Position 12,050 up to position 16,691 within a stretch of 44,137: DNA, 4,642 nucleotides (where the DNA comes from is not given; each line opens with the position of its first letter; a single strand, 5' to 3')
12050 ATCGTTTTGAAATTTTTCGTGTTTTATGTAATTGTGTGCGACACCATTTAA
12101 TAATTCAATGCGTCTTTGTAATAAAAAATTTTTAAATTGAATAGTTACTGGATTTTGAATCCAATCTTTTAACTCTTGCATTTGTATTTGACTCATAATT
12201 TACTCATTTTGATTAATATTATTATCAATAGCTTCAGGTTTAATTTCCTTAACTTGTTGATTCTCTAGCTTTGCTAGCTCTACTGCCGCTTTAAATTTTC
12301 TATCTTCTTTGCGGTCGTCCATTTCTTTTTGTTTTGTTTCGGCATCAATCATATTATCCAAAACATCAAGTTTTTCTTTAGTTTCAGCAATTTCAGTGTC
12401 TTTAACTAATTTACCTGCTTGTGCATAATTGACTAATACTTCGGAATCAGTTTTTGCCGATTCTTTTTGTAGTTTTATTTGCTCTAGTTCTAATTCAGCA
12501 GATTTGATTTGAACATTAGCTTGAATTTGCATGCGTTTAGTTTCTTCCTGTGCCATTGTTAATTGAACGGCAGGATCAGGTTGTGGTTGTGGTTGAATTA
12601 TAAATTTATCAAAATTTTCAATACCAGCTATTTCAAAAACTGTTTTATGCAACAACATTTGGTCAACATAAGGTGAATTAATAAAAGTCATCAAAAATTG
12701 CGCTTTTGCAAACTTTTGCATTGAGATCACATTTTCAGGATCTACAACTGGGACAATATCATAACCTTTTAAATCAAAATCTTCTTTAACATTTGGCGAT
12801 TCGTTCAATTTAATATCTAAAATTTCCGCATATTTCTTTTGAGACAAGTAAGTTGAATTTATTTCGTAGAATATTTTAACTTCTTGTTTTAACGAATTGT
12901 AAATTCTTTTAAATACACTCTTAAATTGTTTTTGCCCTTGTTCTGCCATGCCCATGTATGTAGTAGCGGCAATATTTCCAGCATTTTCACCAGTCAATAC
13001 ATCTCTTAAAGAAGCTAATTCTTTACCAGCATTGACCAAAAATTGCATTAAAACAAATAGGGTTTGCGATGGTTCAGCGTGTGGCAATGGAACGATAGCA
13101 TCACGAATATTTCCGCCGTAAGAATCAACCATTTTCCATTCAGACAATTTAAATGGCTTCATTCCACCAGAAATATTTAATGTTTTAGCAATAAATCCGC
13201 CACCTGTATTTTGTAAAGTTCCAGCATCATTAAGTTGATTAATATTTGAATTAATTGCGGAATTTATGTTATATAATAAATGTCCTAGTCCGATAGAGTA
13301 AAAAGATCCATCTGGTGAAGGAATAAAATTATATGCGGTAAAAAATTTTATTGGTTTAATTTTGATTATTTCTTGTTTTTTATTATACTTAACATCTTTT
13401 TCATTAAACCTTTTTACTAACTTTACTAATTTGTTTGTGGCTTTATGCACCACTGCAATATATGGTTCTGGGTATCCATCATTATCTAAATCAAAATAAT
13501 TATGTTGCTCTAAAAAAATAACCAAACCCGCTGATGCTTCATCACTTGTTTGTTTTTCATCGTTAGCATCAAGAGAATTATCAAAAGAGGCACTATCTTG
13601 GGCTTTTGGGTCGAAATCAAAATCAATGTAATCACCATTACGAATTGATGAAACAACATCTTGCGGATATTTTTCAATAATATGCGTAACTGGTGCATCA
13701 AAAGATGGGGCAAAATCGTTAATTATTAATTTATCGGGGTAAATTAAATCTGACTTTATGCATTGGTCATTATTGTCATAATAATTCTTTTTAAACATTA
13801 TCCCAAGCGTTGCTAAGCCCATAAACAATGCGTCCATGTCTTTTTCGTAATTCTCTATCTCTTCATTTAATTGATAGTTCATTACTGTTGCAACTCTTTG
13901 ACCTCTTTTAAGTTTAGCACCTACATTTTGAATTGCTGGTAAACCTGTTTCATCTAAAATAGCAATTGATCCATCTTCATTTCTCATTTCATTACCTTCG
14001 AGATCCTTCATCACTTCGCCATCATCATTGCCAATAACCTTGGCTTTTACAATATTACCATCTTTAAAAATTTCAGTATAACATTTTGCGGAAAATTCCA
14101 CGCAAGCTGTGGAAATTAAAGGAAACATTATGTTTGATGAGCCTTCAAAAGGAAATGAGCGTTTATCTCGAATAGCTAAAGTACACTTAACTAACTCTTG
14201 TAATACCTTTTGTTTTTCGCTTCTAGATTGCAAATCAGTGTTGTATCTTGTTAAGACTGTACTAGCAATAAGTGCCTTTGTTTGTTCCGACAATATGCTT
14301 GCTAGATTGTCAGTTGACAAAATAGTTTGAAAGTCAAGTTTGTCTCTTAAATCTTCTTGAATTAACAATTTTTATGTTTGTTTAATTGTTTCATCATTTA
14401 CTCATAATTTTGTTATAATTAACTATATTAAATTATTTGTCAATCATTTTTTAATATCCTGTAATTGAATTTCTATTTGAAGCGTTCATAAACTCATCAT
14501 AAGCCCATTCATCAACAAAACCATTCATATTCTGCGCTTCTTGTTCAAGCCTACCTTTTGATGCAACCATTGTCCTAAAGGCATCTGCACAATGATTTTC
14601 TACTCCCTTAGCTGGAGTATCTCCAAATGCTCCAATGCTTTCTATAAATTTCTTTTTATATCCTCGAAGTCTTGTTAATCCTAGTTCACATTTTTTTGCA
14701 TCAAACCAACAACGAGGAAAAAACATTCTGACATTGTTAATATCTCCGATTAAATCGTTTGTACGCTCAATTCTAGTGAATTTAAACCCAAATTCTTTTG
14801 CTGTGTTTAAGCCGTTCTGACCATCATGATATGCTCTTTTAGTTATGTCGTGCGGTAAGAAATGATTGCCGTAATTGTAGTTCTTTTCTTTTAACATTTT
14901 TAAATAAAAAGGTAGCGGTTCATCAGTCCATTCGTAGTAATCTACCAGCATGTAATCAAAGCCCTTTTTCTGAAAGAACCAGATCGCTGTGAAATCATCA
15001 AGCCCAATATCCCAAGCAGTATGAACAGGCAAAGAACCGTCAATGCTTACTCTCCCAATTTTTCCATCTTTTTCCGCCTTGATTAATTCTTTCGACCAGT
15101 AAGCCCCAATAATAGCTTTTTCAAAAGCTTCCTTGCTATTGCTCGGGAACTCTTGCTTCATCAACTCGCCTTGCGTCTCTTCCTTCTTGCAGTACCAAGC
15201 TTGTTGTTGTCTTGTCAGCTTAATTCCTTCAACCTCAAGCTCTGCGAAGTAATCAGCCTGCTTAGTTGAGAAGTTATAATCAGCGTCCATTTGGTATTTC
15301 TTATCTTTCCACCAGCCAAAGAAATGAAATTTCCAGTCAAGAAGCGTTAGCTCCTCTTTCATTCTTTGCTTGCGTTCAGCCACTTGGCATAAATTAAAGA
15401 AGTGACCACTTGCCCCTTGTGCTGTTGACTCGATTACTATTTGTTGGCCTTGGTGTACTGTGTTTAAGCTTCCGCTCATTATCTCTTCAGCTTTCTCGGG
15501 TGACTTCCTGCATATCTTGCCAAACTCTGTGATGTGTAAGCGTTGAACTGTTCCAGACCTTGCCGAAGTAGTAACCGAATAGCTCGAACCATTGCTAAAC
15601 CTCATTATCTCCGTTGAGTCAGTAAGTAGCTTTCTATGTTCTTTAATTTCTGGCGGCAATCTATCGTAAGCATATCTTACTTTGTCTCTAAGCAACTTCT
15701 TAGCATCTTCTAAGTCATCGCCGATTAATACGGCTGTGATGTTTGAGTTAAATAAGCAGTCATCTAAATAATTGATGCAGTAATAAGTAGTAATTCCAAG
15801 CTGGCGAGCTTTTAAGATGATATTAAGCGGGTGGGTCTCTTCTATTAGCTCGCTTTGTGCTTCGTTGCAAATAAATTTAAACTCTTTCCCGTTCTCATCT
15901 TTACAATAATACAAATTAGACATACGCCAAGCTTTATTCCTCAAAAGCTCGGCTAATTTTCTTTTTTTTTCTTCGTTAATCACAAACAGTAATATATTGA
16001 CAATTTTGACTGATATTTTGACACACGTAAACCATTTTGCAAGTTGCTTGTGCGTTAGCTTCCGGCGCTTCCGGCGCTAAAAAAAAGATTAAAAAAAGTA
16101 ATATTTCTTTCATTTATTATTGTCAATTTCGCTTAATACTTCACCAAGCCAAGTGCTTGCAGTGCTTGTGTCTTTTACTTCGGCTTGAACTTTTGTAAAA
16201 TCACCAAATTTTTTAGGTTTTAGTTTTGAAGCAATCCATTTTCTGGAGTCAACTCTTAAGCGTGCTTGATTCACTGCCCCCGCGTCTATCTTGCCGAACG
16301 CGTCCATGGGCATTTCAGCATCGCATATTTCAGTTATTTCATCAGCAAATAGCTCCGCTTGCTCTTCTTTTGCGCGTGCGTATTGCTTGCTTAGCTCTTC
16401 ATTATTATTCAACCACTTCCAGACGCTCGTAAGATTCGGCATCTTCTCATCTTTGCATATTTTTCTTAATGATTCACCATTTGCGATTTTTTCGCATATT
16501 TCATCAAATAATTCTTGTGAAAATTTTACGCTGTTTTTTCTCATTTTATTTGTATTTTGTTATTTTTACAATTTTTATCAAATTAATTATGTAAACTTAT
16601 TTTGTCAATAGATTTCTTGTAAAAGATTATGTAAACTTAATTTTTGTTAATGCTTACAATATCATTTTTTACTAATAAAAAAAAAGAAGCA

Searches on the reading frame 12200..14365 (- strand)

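Call 25: search_protein_families(library=phrogs, proteins=[window:12200-14365:-], max_evalue=0.00001)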
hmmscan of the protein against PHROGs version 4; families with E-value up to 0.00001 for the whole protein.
window:12200-14365:- (721 aa): 2 families
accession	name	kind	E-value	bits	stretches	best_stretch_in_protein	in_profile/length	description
phrog_1216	-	head and packaging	3e-28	99.8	1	166-720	180-707/714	portal protein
phrog_156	-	head and packaging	4.9e-06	26.2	0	424-692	378-659/681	portal protein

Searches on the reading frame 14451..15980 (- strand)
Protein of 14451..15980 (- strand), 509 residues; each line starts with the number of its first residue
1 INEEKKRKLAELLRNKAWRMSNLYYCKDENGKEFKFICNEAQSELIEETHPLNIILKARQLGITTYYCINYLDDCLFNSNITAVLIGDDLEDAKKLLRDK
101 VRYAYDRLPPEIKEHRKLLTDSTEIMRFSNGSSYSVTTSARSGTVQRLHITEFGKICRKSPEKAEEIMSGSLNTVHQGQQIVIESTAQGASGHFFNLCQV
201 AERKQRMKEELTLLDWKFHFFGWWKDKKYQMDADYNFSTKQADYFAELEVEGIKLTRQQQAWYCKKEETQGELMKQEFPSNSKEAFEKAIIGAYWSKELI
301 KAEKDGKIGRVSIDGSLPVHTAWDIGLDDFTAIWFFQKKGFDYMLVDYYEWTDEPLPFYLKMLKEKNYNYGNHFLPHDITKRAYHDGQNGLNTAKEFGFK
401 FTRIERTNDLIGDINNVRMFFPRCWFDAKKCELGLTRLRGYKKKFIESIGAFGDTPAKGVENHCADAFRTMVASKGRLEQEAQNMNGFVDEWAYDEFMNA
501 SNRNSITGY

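Call 25: search_protein_families(library=phrogs, proteins=[window:14451-15980:-], max_evalue=0.00001)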
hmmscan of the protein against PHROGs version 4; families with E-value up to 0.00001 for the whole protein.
window:14451-15980:- (509 aa): 4 families
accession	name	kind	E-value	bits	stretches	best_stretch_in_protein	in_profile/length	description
phrog_2472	-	unknown function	6.2e-64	217.4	1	186-486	10-319/324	-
phrog_26724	-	unknown function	4.9e-59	200.1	1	6-195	3-191/192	-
phrog_2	-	head and packaging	5.1e-23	82.7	1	22-477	256-596/807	terminase large subunit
phrog_38407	-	unknown function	9.2e-18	65.3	1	183-289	5-115/370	-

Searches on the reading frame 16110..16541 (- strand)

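Call 26: search_protein_families(library=phrogs, proteins=[window:16110-16541:-], max_evalue=0.00001)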
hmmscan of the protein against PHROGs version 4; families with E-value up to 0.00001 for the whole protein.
window:16110-16541:- (143 aa): 1 family
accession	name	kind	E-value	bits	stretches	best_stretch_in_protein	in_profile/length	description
phrog_1482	-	head and packaging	1.1e-42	146.1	1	3-127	11-128/147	terminase small subunit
